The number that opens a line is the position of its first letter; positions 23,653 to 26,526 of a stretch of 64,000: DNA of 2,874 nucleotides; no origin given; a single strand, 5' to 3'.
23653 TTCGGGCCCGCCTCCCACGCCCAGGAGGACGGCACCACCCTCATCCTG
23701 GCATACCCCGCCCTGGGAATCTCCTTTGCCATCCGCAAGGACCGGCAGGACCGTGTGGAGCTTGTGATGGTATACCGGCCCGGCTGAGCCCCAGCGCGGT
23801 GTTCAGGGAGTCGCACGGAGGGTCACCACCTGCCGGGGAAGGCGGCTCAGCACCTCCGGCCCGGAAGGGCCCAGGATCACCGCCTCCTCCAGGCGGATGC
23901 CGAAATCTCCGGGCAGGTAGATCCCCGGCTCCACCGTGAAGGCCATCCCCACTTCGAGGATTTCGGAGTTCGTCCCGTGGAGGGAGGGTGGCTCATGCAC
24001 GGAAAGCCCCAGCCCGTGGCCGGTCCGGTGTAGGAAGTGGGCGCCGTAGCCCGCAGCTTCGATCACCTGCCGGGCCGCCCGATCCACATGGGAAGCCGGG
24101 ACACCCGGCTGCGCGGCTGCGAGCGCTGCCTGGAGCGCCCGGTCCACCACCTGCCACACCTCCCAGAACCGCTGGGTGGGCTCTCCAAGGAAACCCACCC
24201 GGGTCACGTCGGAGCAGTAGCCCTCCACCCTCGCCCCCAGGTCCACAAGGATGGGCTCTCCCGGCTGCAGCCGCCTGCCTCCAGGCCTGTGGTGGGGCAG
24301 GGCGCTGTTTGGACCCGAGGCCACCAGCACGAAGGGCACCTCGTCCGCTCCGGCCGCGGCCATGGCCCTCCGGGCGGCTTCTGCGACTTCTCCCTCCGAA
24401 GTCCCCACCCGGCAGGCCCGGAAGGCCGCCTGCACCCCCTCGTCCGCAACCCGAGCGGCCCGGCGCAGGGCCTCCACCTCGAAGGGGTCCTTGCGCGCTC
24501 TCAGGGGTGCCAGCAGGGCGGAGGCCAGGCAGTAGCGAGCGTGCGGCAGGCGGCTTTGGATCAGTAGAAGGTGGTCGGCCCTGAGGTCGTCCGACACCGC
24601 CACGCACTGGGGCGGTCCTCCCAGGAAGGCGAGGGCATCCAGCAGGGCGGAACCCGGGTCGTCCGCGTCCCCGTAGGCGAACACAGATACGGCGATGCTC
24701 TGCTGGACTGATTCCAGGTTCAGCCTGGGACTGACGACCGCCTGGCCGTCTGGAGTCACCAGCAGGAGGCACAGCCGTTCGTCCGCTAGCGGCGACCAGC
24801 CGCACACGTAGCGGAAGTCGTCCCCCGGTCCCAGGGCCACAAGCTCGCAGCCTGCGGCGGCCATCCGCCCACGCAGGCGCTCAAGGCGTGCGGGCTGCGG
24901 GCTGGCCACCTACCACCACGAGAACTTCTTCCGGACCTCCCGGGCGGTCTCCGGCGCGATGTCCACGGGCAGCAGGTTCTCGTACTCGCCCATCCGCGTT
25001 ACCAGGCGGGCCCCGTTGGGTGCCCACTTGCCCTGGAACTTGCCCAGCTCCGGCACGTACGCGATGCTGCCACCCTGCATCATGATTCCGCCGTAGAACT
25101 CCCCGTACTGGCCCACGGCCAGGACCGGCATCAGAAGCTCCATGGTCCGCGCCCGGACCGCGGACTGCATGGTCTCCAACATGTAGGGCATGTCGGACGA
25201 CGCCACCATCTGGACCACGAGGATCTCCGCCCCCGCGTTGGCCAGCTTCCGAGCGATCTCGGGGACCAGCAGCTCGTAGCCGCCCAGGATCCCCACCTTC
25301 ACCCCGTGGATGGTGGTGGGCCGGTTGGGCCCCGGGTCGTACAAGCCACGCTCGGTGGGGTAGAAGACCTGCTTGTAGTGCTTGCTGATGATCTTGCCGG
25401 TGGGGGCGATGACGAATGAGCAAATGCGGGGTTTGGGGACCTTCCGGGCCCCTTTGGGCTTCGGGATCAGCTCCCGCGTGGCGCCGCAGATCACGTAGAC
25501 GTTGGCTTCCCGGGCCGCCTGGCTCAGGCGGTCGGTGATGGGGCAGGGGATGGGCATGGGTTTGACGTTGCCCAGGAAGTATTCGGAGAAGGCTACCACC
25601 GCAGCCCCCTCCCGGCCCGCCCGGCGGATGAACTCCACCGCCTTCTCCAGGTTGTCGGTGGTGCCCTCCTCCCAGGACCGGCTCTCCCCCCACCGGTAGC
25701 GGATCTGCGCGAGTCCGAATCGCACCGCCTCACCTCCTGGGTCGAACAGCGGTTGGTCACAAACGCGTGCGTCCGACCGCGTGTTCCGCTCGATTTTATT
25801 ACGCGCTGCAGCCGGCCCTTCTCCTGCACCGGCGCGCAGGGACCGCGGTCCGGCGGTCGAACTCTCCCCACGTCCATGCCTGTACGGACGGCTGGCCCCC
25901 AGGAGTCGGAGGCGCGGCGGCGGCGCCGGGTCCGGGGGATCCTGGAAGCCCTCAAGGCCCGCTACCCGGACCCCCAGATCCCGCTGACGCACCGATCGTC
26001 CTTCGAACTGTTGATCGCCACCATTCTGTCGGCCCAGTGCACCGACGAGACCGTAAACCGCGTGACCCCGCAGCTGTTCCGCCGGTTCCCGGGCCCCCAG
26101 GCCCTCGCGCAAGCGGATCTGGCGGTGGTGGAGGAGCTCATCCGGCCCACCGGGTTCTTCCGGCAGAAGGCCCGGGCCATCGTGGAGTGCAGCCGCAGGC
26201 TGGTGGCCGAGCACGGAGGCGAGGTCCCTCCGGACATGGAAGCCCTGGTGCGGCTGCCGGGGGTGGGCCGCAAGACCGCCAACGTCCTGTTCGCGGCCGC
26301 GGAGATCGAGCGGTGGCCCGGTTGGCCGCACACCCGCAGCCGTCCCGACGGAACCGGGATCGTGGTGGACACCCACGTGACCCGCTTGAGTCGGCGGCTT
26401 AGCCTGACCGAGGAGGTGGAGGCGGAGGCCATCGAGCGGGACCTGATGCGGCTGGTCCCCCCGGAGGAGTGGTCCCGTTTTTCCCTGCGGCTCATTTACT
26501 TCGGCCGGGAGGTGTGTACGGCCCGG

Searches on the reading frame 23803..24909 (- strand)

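Call 86: search_protein_families(library=pfam, proteins=[window:23803-24909:-], max_evalue=0.00001)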
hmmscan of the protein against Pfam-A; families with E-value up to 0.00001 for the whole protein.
window:23803-24909:- (368 aa): 2 families
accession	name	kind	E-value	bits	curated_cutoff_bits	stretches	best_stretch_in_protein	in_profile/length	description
PF00557.29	Peptidase_M24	-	1e-63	215.3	23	1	146-345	1-205/208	Metallopeptidase family M24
PF01321.24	Creatinase_N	-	3e-09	37.9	22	1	8-138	1-127/128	Creatinase/Prolidase N-terminal domain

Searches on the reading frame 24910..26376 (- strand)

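Call 86: search_protein_families(library=pfam, proteins=[window:24910-26376:-], max_evalue=0.00001)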
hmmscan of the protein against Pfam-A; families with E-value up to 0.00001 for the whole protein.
window:24910-26376:- (488 aa): 1 family
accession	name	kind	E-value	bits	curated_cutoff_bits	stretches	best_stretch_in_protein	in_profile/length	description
PF00795.27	CN_hydrolase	-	2.9e-22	79.7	23.2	1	235-443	10-227/256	Carbon-nitrogen hydrolase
